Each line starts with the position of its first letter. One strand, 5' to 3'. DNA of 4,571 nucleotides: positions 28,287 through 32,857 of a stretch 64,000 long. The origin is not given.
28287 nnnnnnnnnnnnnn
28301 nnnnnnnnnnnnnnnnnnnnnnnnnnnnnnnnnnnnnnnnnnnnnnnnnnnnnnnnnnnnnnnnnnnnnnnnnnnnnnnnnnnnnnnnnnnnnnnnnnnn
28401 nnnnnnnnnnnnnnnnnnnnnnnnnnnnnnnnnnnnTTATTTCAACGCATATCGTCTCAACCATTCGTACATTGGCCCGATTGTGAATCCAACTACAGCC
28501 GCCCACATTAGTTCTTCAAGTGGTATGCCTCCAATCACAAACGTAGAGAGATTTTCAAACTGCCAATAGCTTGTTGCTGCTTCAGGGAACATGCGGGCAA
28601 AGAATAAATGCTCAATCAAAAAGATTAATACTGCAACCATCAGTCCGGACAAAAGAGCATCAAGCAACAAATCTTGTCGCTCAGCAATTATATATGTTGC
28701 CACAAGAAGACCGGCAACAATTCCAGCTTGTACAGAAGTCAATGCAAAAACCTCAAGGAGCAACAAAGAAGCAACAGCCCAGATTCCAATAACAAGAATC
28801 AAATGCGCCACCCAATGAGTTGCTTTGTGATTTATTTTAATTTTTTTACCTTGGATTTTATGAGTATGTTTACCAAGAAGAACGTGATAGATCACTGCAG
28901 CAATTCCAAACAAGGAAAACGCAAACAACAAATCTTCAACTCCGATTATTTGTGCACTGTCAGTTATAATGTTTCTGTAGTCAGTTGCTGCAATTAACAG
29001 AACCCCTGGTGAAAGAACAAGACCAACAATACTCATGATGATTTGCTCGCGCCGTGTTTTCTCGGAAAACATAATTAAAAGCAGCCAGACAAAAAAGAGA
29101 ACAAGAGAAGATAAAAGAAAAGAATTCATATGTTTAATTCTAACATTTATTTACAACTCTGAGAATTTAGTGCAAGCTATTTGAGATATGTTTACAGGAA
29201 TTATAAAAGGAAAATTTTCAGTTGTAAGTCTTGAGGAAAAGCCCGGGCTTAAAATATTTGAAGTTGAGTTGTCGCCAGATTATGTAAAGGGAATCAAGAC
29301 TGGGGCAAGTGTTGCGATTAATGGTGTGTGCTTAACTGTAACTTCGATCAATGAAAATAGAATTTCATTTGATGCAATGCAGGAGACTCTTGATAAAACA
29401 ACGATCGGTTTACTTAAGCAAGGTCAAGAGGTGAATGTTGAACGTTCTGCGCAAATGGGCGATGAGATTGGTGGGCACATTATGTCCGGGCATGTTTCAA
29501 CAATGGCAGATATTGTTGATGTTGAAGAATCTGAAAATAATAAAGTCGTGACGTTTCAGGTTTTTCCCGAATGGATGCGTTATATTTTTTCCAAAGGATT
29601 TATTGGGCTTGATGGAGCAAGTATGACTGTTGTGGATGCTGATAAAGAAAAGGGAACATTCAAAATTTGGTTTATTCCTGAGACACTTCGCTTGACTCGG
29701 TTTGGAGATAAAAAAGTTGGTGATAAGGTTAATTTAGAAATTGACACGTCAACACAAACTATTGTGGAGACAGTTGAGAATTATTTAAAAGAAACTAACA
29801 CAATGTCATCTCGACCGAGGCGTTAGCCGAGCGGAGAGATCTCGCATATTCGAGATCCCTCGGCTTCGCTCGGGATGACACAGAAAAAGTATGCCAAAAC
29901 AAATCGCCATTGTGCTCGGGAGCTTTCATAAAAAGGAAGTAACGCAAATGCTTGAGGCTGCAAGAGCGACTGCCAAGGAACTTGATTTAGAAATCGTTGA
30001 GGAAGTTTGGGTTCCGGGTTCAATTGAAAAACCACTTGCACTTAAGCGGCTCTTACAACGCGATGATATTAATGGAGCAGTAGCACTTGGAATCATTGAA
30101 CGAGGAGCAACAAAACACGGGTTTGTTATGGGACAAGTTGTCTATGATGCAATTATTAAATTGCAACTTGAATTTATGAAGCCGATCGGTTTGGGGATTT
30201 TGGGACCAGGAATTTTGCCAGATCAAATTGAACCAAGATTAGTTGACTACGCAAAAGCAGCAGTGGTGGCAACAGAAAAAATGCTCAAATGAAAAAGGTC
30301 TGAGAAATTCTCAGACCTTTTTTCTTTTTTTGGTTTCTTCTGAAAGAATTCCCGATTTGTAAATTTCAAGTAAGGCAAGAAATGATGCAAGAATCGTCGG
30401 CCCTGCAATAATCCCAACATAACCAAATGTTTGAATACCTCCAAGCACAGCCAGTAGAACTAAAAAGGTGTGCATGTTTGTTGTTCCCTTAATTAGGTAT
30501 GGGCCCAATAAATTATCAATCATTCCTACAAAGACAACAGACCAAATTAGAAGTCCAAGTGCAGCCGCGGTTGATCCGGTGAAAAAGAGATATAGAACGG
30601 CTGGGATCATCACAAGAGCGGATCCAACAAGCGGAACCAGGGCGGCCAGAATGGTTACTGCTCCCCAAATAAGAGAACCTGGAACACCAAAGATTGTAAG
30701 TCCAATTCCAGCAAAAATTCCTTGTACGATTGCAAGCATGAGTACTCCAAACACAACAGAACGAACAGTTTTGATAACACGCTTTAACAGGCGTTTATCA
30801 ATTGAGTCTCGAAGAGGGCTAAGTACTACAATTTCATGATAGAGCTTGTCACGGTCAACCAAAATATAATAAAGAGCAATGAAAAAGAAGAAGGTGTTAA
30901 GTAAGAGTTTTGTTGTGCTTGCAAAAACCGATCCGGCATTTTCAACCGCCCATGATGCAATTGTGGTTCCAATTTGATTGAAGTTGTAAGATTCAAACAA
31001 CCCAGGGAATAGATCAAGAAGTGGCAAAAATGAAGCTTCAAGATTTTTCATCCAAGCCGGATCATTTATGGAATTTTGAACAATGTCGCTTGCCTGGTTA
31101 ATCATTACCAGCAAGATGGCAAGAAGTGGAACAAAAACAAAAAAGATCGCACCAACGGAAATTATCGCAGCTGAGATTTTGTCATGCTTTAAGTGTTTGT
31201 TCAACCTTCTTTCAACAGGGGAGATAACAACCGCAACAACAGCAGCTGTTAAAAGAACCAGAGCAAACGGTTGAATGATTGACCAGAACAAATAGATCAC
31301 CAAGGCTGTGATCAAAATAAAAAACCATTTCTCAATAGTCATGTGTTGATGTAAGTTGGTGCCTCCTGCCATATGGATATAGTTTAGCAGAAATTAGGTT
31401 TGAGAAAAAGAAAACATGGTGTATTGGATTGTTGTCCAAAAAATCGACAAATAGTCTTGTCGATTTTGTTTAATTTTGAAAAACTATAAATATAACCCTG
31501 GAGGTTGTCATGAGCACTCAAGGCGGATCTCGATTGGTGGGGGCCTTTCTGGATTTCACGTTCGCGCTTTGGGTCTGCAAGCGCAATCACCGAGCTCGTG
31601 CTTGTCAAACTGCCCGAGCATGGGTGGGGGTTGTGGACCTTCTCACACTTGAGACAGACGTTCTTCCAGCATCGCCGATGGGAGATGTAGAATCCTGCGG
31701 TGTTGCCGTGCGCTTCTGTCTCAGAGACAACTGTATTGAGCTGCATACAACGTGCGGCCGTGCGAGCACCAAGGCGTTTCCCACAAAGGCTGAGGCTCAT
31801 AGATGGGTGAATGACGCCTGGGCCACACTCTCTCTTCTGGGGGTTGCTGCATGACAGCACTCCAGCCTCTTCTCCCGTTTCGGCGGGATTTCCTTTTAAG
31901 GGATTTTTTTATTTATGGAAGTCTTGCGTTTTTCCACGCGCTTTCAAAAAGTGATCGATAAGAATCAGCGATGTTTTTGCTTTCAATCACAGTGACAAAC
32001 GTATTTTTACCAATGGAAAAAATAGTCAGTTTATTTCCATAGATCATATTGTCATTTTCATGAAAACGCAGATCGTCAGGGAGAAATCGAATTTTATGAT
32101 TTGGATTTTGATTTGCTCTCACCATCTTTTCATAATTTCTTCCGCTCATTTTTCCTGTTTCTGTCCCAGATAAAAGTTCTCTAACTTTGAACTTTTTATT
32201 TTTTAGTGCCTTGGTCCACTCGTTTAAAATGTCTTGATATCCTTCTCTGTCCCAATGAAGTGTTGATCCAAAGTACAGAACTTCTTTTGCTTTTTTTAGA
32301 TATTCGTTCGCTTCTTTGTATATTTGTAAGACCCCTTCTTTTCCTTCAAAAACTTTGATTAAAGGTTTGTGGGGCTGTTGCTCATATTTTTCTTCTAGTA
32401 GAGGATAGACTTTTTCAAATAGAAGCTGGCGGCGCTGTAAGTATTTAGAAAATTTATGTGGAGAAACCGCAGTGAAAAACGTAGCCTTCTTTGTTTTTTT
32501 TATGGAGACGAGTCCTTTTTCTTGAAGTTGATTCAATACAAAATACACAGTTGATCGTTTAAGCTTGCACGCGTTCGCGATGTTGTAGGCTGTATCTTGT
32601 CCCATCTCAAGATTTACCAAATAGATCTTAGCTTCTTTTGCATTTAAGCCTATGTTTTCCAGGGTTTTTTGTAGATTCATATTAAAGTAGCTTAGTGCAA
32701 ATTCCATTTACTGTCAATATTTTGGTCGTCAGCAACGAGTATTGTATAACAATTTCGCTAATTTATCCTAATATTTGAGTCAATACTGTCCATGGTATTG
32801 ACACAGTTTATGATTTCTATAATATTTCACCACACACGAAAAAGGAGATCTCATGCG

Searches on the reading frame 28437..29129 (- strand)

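Call 67: search_protein_families(library=pfam, proteins=[window:28437-29129:-], max_evalue=0.0001)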
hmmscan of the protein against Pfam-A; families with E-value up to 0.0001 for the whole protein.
window:28437-29129:- (230 aa): 1 family
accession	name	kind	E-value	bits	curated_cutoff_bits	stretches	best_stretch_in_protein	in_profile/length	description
PF18916.5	Lycopene_cyc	-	4.6e-09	37.2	27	1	137-224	7-92/92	Lycopene cyclase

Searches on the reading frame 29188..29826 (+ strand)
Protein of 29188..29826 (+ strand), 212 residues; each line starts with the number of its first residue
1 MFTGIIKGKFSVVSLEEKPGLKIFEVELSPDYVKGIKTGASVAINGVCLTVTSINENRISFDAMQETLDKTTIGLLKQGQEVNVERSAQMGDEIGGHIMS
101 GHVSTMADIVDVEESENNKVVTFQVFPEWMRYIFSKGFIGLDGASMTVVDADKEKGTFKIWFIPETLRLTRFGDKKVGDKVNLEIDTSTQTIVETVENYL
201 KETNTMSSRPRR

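Call 67: search_protein_families(library=pfam, proteins=[window:29188-29826:+], max_evalue=0.0001)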
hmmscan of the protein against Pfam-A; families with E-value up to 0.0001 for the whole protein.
window:29188-29826:+ (212 aa): 1 family
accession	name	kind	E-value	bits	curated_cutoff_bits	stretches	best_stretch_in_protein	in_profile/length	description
PF00677.23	Lum_binding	-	2.1e-45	153.1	27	2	100-186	1-86/86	Lumazine binding domain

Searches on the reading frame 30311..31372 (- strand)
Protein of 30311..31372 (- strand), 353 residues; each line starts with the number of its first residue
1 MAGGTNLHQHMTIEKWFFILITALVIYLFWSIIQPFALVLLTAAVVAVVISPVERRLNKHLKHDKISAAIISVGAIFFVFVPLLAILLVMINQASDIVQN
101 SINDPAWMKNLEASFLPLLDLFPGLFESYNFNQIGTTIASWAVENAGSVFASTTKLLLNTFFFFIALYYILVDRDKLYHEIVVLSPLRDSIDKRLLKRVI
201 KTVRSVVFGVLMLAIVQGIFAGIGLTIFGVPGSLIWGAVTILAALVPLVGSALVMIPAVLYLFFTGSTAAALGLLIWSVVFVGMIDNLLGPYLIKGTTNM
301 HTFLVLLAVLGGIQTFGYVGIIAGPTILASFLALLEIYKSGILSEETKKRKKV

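Call 44: search_protein_families(library=pfam, proteins=[window:30311-31372:-], max_evalue=0.0001)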
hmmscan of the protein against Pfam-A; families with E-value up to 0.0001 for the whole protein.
window:30311-31372:- (353 aa): 1 family
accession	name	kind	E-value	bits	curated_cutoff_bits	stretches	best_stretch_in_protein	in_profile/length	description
PF01594.21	AI-2E_transport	-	5.3e-50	170.9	34.3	1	18-338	3-326/327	AI-2E family transporter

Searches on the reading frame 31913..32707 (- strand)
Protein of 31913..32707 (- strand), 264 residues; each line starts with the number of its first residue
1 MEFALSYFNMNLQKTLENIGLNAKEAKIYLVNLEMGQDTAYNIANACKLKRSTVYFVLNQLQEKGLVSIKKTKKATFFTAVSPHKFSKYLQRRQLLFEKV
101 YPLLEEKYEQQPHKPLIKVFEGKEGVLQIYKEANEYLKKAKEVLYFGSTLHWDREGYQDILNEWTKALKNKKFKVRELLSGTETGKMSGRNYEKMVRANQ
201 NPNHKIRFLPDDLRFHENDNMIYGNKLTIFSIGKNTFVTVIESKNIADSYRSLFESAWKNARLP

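Call 67: search_protein_families(library=pfam, proteins=[window:31913-32707:-], max_evalue=0.0001)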
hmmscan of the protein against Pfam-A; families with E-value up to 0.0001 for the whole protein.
window:31913-32707:- (264 aa): 1 family
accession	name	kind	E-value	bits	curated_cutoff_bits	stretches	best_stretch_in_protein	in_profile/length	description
PF01978.25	TrmB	-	3e-14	53.1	25.6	1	16-83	1-67/68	Sugar-specific transcriptional regulator TrmB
